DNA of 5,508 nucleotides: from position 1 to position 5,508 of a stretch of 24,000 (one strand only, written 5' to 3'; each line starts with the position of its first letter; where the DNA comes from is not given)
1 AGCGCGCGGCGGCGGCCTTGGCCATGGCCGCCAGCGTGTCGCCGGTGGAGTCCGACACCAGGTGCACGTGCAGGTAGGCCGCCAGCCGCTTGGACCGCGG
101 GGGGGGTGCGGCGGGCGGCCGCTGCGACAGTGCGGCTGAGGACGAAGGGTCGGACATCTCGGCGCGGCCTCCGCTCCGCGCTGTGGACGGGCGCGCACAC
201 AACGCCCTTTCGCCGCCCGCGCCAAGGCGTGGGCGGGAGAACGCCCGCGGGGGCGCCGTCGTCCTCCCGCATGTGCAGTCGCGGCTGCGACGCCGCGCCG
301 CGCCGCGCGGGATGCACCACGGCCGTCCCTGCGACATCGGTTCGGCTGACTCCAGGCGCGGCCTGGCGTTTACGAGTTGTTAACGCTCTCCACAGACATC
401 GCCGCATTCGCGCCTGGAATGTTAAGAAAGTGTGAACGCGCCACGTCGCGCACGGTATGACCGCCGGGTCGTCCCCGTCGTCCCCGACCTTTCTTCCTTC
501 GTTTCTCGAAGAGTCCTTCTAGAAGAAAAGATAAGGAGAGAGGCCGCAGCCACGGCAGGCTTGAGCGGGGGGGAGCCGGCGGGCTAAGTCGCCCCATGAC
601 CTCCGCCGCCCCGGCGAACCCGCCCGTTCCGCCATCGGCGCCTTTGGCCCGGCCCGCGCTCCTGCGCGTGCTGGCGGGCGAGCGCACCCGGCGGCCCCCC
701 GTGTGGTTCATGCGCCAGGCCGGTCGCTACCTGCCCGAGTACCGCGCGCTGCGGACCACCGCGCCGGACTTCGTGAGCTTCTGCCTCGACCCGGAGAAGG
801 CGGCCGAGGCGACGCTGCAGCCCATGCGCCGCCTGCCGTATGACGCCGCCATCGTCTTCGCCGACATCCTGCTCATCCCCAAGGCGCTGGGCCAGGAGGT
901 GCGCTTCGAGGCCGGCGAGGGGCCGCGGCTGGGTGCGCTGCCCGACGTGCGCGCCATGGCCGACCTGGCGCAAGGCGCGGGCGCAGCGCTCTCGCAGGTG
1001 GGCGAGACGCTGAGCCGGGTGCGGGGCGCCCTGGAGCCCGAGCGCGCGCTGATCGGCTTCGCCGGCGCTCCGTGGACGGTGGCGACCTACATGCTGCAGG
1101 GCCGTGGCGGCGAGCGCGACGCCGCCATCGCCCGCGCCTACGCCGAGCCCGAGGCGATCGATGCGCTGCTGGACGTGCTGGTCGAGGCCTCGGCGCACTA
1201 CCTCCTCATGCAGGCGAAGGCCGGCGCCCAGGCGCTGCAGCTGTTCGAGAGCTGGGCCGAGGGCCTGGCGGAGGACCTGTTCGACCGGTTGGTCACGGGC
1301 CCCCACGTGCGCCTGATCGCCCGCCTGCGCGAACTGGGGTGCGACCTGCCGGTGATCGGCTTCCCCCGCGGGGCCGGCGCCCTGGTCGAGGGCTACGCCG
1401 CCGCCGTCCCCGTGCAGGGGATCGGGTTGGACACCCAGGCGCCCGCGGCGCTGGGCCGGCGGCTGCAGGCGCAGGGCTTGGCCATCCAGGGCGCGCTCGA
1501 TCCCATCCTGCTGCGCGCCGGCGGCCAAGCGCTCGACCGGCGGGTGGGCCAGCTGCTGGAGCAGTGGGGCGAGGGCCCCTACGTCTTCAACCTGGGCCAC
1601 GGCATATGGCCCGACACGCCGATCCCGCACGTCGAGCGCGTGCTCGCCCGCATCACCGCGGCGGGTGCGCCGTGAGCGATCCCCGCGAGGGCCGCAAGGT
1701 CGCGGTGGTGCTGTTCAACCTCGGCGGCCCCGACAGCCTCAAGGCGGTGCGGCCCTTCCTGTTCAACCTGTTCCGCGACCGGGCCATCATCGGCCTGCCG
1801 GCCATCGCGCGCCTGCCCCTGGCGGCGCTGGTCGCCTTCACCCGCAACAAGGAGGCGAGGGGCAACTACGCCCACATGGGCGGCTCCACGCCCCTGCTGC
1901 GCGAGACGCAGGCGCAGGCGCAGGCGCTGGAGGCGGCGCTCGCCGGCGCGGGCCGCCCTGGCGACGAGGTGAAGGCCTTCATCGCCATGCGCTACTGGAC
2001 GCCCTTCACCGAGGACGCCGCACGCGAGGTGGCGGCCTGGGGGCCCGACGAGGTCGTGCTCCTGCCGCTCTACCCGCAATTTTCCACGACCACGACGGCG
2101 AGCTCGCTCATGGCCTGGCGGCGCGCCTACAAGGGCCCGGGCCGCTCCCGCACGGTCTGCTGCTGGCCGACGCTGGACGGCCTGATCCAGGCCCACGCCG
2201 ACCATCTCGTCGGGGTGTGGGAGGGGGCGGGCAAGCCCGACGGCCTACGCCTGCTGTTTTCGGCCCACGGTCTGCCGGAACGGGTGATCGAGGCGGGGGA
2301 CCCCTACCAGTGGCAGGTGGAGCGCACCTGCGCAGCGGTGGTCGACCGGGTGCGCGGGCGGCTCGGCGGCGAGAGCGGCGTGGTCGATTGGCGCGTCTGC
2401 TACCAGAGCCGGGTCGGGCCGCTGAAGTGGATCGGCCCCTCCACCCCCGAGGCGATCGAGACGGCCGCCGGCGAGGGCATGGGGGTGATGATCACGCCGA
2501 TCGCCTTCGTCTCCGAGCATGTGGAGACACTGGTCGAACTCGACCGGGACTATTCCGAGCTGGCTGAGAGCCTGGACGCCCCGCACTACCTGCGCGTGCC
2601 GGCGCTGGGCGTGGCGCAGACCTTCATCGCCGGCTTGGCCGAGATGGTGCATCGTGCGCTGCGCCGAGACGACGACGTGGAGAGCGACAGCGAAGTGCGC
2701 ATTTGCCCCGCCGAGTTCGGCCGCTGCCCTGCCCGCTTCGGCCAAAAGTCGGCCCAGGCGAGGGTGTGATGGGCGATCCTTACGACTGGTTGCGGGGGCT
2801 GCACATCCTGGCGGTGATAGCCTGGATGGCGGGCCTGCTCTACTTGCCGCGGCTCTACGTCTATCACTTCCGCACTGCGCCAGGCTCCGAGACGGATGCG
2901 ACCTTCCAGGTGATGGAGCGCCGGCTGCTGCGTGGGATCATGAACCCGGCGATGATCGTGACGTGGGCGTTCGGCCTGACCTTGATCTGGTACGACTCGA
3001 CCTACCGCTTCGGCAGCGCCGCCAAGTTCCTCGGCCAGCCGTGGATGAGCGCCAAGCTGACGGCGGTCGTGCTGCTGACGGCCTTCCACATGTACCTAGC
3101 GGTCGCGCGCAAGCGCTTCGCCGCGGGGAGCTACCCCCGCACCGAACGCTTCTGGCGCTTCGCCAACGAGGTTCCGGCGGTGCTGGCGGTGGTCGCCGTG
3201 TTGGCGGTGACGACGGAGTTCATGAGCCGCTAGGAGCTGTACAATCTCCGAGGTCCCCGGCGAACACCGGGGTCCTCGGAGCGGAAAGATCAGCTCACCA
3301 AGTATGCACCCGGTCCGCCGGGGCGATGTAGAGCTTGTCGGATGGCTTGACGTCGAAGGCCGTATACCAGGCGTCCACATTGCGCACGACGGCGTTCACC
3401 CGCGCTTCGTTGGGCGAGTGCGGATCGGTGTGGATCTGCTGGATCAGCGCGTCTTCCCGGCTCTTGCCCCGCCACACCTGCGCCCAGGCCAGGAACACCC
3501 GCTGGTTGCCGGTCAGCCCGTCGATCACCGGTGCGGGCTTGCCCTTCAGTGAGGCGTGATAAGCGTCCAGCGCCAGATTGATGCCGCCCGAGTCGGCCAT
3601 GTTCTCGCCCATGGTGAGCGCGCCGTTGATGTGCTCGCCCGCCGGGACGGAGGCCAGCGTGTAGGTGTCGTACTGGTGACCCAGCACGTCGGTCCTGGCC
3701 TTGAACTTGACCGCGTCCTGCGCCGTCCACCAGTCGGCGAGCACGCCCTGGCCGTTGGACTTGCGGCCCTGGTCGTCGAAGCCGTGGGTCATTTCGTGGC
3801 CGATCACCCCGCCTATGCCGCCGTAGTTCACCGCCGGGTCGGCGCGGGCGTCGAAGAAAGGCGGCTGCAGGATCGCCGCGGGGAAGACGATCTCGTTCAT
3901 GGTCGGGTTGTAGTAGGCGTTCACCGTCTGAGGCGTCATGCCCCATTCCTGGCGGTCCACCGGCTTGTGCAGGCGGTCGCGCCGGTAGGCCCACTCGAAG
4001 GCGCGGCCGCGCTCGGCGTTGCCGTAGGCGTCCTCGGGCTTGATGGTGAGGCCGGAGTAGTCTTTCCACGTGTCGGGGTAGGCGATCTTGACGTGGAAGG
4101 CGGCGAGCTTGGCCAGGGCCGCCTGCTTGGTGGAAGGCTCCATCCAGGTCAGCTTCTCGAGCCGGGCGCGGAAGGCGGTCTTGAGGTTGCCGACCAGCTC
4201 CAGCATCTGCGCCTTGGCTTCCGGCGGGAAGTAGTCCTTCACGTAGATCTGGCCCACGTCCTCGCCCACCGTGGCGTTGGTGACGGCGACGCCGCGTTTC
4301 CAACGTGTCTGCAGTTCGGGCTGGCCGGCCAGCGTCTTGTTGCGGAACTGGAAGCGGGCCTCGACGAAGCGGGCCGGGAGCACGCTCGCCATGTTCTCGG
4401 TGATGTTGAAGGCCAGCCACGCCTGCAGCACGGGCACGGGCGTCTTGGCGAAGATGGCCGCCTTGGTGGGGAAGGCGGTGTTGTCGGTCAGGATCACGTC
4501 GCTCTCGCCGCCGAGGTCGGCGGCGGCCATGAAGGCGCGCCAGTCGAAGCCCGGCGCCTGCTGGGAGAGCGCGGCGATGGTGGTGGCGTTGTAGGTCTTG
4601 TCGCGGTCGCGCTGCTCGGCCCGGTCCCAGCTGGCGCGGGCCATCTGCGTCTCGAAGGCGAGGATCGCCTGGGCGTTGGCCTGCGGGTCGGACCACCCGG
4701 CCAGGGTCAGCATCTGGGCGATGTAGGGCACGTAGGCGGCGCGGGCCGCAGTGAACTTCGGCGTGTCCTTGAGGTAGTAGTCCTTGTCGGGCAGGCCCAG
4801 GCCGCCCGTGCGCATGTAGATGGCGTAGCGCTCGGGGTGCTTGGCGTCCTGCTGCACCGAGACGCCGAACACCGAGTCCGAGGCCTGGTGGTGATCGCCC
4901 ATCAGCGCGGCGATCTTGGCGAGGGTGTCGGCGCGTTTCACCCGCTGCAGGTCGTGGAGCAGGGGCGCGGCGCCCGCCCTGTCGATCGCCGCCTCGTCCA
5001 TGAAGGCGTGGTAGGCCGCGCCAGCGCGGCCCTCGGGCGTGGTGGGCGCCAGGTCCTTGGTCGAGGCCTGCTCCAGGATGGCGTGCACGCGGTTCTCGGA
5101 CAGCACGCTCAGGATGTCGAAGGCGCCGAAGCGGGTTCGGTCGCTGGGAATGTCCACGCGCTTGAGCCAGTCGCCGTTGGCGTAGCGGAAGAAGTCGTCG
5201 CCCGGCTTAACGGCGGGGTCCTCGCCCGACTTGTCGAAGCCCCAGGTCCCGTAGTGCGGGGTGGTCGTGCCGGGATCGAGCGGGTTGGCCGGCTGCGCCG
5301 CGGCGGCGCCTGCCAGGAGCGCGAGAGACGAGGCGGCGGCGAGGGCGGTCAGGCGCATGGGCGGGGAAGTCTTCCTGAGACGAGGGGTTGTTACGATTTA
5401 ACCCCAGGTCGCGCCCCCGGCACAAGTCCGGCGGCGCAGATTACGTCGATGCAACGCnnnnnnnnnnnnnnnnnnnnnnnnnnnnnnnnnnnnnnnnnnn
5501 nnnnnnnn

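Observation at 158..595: The hemE / DUF299 intergenic gap looks like the chromosomal replication origin (oriC), possibly CtrA-controlled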

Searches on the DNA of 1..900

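Call 32: search_rna_families(source=window, start=1, end=900, threshold=evalue, max_evalue=10)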
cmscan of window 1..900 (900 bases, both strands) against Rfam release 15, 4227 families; matches with E-value up to 10: 6.
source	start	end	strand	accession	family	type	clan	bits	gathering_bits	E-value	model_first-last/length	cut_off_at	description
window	36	123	-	RF01521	CC1840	Gene; sRNA;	-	26.3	50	0.31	1-95/95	no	caulobacter sRNA CC1840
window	175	235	+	RF04000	MIR8139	Gene; miRNA;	-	18.3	90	0.59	1-58/58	no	MIR8139 microRNA precursor family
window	502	540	+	RF01100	PK-BYV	Cis-reg;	-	17.5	50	0.67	1-40/40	no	3'-terminal pseudoknot in BYV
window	156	208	-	RF01531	TB10Cs3H1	Gene; snRNA; snoRNA; HACA-box;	-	16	40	4.5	1-62/62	no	Trypanosomatid snoRNA TB10Cs3H1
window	558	616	+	RF01918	mir-1249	Gene; miRNA;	-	15.8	83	3.3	1-75/75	no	mir-1249 microRNA precursor family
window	792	870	+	RF01922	mir-654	Gene; miRNA;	-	14.1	63.5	8.5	1-81/81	no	mir-654 microRNA precursor family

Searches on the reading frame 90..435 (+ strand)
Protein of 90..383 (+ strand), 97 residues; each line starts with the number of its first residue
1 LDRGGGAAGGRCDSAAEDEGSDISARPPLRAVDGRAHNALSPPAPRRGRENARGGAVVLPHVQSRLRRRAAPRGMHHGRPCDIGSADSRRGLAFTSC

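Call 58: search_protein_families(library=pfam, proteins=[window:90-383:+, window:106-435:+], max_evalue=0.1)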
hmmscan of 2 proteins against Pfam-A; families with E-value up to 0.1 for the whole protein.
window:90-383:+ (97 aa): 0 families

window:106-435:+ (109 aa): 0 families

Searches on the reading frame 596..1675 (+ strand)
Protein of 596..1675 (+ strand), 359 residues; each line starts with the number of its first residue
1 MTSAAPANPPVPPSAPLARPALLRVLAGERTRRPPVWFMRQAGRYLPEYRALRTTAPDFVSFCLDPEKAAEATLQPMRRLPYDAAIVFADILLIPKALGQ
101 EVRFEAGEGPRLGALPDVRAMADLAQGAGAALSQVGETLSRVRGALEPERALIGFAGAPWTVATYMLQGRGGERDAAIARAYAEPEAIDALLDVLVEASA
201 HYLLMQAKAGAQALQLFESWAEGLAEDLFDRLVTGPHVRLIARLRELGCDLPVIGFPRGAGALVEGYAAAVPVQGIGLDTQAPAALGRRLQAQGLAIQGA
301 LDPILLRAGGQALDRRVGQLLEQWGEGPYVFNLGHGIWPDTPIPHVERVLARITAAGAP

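Call 5: search_protein_families(library=pfam, proteins=[window:596-1675:+])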
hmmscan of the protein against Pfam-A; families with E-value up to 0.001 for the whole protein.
window:596-1675:+ (359 aa): 1 family
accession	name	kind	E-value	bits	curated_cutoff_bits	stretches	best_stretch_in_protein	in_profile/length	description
PF01208.23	URO-D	-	1.1e-95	321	23.9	1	20-351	4-341/346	Uroporphyrinogen decarboxylase (URO-D)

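Call 7: find_related_loci(query=window:596-1675:+, collection=genome_contigs, flank=10000)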
Query window:596-1675:+ (359 aa) in genome_contigs; peptide patterns used: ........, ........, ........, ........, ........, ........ (x = any residue, [..] = any of these).
600 stretches matched a pattern (row limit reached: there are more); 598 encode a relative of the query (tblastn E <= 1e-3); the best 80 are kept; 80 distinct loci.
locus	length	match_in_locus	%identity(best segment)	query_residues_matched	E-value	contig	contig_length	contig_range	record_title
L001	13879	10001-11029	72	14-356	5e-155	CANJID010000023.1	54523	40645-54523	MAG: Caulobacterales bacterium isolate RH-23may17-1067 genome assembly, contig: RH-23may17-C4157, whole genome shotgun s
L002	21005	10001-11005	71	20-354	2e-154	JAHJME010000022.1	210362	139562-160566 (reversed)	MAG: Alphaproteobacteria bacterium isolate Old_saline.mb.25 Old_saline.mb.25_k141_821313, whole genome shotgun sequence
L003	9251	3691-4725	70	12-356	6e-153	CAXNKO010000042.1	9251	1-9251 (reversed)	MAG: Caulobacterales bacterium isolate TrH-03may19-226 genome assembly, contig: TrH-03may19-C15963, whole genome shotgun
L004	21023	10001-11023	70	17-356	4e-152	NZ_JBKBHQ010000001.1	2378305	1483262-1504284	MAG: Brevundimonas sp. isolate 21I_069.bin.39 NODE_1_length_2378305_cov_63.376346, whole genome shotgun sequence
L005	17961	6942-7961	72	20-355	2e-151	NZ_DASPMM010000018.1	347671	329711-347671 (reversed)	MAG: Brevundimonas sp. isolate SMAG_U12092 k141_329748, whole genome shotgun sequence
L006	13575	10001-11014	68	14-354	3e-151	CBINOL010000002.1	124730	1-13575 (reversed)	MAG TPA_asm: uncultured Caulobacter sp. isolate SRR16817029_metabat2_7 genome assembly, contig: ERZ27393973.63, whole ge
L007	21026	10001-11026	66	10-354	5e-151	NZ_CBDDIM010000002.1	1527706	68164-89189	MAG: Phenylobacterium sp. isolate 907e027c-f2f4-47af-a8f0-a901ae0b4667 contig_2, whole genome shotgun sequence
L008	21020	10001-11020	67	14-354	7e-151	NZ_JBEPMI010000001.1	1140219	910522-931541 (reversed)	Caulobacter sp. 1776 Ga0438590_01, whole genome shotgun sequence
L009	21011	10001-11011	68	18-354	5e-150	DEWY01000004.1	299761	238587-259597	MAG TPA_asm: Caulobacteraceae bacterium UBA3198 UBA3198_contig_28, whole genome shotgun sequence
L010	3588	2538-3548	69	18-354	3e-154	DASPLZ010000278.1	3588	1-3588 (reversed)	MAG TPA_asm: Phenylobacterium sp. isolate SMAG_U12078 k141_59050, whole genome shotgun sequence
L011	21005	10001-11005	69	20-354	1e-148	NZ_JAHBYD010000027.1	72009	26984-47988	MAG: Phenylobacterium sp. isolate ACE_PRO15 PRO15_27, whole genome shotgun sequence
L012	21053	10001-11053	69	13-355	4e-148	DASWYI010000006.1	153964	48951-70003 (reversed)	MAG TPA_asm: Brevundimonas sp. isolate SMAG_U3707 k141_412863, whole genome shotgun sequence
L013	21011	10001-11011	69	18-354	7e-148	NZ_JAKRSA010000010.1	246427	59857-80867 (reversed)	MAG: Phenylobacterium sp. isolate MS003 bin-003_8, whole genome shotgun sequence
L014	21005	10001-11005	68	20-354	3e-147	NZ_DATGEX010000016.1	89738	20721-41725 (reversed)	MAG: Phenylobacterium sp. isolate SMAG_U9713 k141_1395992, whole genome shotgun sequence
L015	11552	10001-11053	66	7-354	1e-145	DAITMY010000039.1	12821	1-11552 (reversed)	MAG TPA_asm: Asticcacaulis sp. isolate CTOTU10746 NODE_1635_length_12821_cov_6.181811, whole genome shotgun sequence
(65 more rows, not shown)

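Call 9: find_encoding_contigs(protein=window:596-1675:+, flank=10000, max_places=6)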
Protein window:596-1675:+ (359 aa): 1 contig read that carries it; 1 place shown.
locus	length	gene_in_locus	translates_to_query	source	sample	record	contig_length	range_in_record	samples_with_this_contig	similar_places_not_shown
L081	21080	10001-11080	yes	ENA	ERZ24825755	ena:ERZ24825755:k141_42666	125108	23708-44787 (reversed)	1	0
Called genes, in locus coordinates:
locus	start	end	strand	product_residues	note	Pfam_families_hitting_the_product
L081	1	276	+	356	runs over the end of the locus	PF01916:DS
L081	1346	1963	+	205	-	PF03548:LolA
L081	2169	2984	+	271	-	PF03372:Exo_endo_phos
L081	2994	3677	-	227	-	PF00072:Response_reg, PF00486:Trans_reg_C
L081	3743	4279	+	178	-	PF03734:YkuD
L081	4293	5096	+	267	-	PF19541:DUF6065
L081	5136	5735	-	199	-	-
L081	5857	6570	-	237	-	PF00929:RNase_T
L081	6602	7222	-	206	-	PF01121:CoaE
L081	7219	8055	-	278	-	PF08501:Shikimate_dh_N, PF01488:Shikimate_DH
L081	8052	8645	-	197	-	PF02545:Maf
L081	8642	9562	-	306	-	PF03618:Kinase-PPPase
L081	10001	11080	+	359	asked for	PF01208:URO-D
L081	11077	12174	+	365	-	PF00762:Ferrochelatase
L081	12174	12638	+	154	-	PF03653:UPF0093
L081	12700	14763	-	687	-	PF05649:Peptidase_M13_N, PF01431:Peptidase_M13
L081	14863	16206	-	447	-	PF00005:ABC_tran, PF13304:AAA_21 (faint), PF09821:AAA_assoc_C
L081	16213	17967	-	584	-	PF00528:BPD_transp_1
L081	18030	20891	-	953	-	PF00270:DEAD (faint), PF13307:Helicase_C_2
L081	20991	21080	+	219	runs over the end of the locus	-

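Call 21: find_related_loci(query=window:596-1675:+, collection=metagenome_contigs, flank=10000)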
Query window:596-1675:+ (359 aa) in metagenome_contigs; peptide patterns used: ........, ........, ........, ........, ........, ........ (x = any residue, [..] = any of these).
600 stretches matched a pattern (row limit reached: there are more); 596 encode a relative of the query (tblastn E <= 1e-3); the best 80 are kept; 80 distinct loci.
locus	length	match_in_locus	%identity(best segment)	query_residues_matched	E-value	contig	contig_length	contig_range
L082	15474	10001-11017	70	20-359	2e-156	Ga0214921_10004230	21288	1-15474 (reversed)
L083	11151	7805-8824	73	20-355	3e-154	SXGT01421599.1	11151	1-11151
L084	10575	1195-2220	71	18-355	3e-153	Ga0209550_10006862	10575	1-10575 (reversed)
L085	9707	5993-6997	70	20-354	9e-153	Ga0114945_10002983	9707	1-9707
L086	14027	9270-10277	68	18-354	1e-151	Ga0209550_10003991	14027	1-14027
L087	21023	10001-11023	69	13-354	3e-150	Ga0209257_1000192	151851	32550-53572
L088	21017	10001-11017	69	20-358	2e-150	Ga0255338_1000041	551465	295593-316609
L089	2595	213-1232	67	14-354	1e-158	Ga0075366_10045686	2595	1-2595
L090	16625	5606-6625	70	20-355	1e-149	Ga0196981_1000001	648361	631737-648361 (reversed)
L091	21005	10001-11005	70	20-354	2e-149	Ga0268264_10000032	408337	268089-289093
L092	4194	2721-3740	66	14-354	6e-153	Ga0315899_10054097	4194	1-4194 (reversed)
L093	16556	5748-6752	71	20-354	4e-149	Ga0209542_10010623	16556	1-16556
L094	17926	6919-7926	68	19-354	6e-149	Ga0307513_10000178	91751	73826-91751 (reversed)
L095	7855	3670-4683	67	14-354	9e-149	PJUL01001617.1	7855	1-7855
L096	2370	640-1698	68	7-355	6e-158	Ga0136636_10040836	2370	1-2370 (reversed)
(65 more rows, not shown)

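Call 29: search_protein_families(library=ncbifam, proteins=[L081:2994-3677:-, L081:8642-9562:-, L081:5136-5735:-])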
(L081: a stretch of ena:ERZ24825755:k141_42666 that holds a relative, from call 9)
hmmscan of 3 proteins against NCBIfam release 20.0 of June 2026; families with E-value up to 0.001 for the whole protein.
L081:2994-3677:- (227 aa): 100 families (the best 25 are shown)
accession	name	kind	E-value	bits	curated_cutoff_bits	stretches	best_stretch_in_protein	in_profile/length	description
NF040689.1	MtrAB_MtrA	equivalog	4.6e-53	179.8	300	1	7-218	1-210/219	MtrAB system response regulator MtrA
TIGR02154.1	PhoB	equivalog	1e-47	162.3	296.2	1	4-225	2-225/226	phosphate regulon transcriptional regulator PhoB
NF045944.1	ResRegRpaBCyano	equivalog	8.7e-45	152.9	330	1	8-226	1-228/229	response regulator transcription factor RpaB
NF041733.1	resp_reg_CseB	equivalog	7.3e-44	149.8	350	1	6-206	2-212/228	two-component system response regulator CseB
TIGR01387.1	cztR_silR_copR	subfamily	8.8e-43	146.5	279.2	1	7-207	1-201/218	heavy metal response regulator transcription factor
NF040534.1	resp_reg_YycF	equivalog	9.2e-41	139.6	340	1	5-225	1-227/231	response regulator YycF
NF007005.1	PRK09468.1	equivalog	1.7e-40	138.9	331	1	4-212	3-218/237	osmolarity response regulator transcription factor OmpR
NF008296.0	PRK11083.1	equivalog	1.9e-40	138.7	273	1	3-226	2-226/228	two-component system response regulator CreB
NF007820.0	PRK10529.1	equivalog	2e-39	135.3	325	1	6-225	3-223/225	two-component system response regulator KdpE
NF053854.1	RespRegPhoBBctds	equivalog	5.1e-39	133.9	270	1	7-210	1-212/225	two-component system response regulator PhoB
NF007928.2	PRK10643.1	equivalog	3e-38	131.6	330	1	7-205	3-201/216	two-component system response regulator PmrA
NF041734.1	resp_reg_RppA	equivalog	1.1e-37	129.6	250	1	7-226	3-228/229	two-component system response regulator RppA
NF008567.0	PRK11517.1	equivalog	9.8e-36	123.2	353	1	7-210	3-204/223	response regulator transcription factor HprR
NF033117.2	vanR_ACDEGLN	exception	5.9e-35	120.9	350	1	7-210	1-210/226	VanR-ABDEGLN family response regulator transcription factor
NF012023.0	PRK15479.1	equivalog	1.9e-34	119.2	337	1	7-210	3-205/224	transcriptional regulator TctD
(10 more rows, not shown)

L081:8642-9562:- (306 aa): 2 families
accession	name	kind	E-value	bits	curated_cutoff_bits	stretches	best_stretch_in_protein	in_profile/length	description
NF003742.0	PRK05339.1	subfamily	4e-96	321.8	225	1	27-293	4-267/270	pyruvate, phosphate dikinase/phosphoenolpyruvate synthase regulator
NF049928.1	PEPSynRegPpsR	equivalog_domain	4.2e-45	154.1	350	1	30-290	5-267/272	posphoenolpyruvate synthetase regulatory kinase/phosphorylase PpsR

L081:5136-5735:- (199 aa): 1 family
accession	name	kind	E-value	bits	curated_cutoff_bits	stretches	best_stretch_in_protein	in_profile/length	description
NF047637.1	lipo_CC0125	subfamily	5.9e-54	183.1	40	1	6-189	3-169/169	CC0125/CC1285 family lipoprotein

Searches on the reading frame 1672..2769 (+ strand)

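Call 5: search_protein_families(library=pfam, proteins=[window:1672-2769:+])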
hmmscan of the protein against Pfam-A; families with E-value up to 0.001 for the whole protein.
window:1672-2769:+ (365 aa): 1 family
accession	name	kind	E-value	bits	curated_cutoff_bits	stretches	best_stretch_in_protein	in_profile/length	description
PF00762.24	Ferrochelatase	-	4e-99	332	27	1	9-329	1-316/317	Ferrochelatase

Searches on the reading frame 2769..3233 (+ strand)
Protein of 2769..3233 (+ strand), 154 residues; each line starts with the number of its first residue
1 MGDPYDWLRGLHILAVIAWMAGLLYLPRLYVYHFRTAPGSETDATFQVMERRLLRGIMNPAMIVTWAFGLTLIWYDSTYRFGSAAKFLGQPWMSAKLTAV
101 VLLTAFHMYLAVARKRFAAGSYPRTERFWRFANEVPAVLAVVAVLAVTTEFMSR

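Call 29: search_protein_families(library=ncbifam, proteins=[window:2769-3233:+])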
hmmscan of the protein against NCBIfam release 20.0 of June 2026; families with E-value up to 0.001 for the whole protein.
window:2769-3233:+ (154 aa): 1 family
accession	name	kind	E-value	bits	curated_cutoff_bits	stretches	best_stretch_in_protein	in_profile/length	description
TIGR00701.1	TIGR00701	equivalog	1.1e-40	139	138.05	1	5-147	2-136/142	protoporphyrinogen oxidase HemJ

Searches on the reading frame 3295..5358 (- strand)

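Call 5: search_protein_families(library=pfam, proteins=[window:3295-5358:-])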
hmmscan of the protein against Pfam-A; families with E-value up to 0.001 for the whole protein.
window:3295-5358:- (687 aa): 2 families
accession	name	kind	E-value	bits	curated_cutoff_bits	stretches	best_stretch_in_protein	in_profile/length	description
PF05649.18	Peptidase_M13_N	-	3e-116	389.4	32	1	52-428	1-381/381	Peptidase family M13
PF01431.27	Peptidase_M13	-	1e-69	234.7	24.5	1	480-684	1-205/205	Peptidase family M13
